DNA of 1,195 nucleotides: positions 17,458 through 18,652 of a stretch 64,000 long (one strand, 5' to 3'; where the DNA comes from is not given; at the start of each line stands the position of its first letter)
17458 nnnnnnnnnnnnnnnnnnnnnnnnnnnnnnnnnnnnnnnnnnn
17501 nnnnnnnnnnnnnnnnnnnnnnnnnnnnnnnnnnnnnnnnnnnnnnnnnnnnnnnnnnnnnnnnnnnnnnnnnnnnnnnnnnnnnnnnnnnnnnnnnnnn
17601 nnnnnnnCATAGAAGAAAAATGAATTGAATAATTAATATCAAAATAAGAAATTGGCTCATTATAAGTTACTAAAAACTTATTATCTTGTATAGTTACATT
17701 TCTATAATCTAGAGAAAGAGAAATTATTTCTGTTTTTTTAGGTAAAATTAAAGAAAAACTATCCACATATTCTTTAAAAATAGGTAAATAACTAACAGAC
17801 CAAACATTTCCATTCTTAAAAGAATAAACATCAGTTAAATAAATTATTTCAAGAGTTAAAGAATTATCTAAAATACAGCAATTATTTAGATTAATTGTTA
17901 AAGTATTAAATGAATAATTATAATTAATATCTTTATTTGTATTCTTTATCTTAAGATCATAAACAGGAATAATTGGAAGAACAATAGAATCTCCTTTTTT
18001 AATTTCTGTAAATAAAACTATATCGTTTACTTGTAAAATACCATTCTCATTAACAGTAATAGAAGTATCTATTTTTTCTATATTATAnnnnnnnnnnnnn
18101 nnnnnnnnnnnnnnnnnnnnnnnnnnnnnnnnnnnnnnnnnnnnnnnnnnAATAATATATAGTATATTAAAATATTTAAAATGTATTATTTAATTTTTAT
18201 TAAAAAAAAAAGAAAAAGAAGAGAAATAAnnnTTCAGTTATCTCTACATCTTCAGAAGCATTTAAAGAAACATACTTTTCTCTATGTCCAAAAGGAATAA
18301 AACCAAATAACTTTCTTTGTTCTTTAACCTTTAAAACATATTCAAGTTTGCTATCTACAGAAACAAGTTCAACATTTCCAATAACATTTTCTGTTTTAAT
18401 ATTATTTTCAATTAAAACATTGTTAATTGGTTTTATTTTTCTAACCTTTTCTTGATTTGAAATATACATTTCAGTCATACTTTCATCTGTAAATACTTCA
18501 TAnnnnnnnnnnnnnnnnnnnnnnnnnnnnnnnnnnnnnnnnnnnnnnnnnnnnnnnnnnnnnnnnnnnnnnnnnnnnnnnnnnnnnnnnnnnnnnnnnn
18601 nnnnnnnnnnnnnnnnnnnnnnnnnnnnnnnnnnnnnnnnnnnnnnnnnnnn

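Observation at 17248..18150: One-component transmembrane regulator: extracytoplasmic beta-rich sensor domain, single TM, cytoplasmic winged-HTH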

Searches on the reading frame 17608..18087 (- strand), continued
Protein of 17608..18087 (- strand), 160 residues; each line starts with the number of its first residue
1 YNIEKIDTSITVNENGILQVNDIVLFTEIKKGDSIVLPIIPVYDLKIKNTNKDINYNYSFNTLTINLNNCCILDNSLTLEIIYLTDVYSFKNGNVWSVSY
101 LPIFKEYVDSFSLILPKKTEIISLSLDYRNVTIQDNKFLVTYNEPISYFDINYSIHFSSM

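Call 94: search_protein_families(library=pfam, proteins=[P0081, P0082, P0085], max_evalue=0.001)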
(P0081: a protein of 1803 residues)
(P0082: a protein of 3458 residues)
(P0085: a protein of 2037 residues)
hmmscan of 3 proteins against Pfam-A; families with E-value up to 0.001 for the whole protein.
P0081 (1803 aa): 1 family
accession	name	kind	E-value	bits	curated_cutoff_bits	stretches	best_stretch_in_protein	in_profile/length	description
PF17766.7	fn3_6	-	7.8e-43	145.1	26.4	0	1401-1452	35-87/99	Fibronectin type-III domain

P0082 (3458 aa): 5 families
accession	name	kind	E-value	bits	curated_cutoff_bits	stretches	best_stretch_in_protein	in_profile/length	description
PF03160.20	Calx-beta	-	1.1e-103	342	27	6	1036-1140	8-119/119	Calx-beta domain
PF17766.7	fn3_6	-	3.2e-41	139.9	26.4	0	2046-2088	32-74/99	Fibronectin type-III domain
PF22067.2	Cep192_D3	-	1.3e-24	86.6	27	0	391-478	9-95/99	Cep192 domain 3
PF14467.12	DUF4426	-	5.2e-14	52.7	25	0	2434-2492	49-107/121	Domain of unknown function (DUF4426)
PF24735.1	DUF7686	-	1.5e-06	28.5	24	0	1802-1838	26-62/73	Domain of unknown function (DUF7686)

P0085 (2037 aa): 9 families
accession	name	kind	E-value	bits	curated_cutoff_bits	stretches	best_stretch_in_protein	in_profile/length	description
PF17803.7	Cadherin_4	-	4.1e-104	341.6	25.1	15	284-356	3-71/71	Bacterial cadherin-like domain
PF17963.7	Big_9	-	5.8e-89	293.6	23.6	13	1550-1650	2-88/89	Bacterial Ig domain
PF05345.18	He_PIG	-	3.3e-39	133.7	24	3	1241-1334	2-95/96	Putative Ig domain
PF15644.12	Gln_amidase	-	1e-08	36.7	24.1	0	1142-1210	33-102/114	Papain fold toxin 1, glutamine deamidase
PF16184.11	Cadherin_3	-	7.6e-08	32.7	25.5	0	1942-1964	79-101/106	Cadherin-like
PF07949.17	YbbR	-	3.6e-07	30.8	22.3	0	1839-1865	9-35/81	YbbR-like protein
PF07705.17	CARDB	-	1e-06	29.3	22.7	0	120-190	14-85/101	CARDB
PF16378.10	DUF4988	-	7.8e-06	26.2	30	0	1839-1950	44-160/183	Domain of unknown function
PF00054.30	Laminin_G_1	-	0.00013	22.6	24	0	152-199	26-73/131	Laminin G domain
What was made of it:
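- Tried and rejected: Giant proteins matching the first half of the ectodomain profile: these are generic Ig/fn3/cadherin-repeat surface proteins (call 94), not evidence of a specific relationship.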

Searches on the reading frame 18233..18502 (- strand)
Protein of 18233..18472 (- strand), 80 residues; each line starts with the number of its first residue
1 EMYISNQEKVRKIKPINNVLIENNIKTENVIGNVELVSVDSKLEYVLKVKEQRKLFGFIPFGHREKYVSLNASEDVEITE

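Call 43: search_protein_families(library=pfam, proteins=[window:18233-18472:-], max_evalue=10)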
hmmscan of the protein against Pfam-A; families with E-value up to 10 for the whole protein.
seq(80 aa): 0 families

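Call 60: find_homologous_proteins(query=A4, max_evalue=0.001)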
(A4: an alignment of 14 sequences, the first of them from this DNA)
Query A4 (14 sequences) (90 aa, profile of the alignment): 2 proteins with E <= 0.001 among 1500 candidates.
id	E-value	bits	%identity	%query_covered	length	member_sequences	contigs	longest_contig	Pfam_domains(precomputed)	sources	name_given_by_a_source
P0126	3.8e-29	118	83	91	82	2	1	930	-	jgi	-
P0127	1.4e-24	104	37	69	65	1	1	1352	-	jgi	jgi:hypothetical protein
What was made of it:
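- Tried and rejected: Partner C-terminal profile search of the 5.8-billion-protein database: returned only two fragments because of the word-index candidate limit, so it was uninformative (call 60).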

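Call 61: search_solved_structures(query=A4, max_evalue=10)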
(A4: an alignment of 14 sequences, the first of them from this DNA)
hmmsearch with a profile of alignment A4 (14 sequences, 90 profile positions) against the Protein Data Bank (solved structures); distinct sequences matched with E-value up to 10: 6.
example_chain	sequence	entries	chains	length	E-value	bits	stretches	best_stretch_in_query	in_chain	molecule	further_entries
9dso_C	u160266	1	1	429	0.18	15.1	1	21-50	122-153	Regulator of Ty1 transposition protein 103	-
5woz_A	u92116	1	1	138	0.26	14.5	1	21-47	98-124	Regulator of Ty1 transposition protein 103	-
2km4_A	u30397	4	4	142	0.29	14.4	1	21-47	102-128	Regulator of Ty1 transposition protein 103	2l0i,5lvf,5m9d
1z56_A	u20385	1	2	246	0.63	13.3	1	8-39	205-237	Ligase interacting factor 1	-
3klj_A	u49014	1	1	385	1.1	12.5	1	26-51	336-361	NAD(FAD)-dependent dehydrogenase, NirB-family (N-terminal domain)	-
2js9_A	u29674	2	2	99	1.7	11.9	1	63-83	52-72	Saposin-like protein family protein 5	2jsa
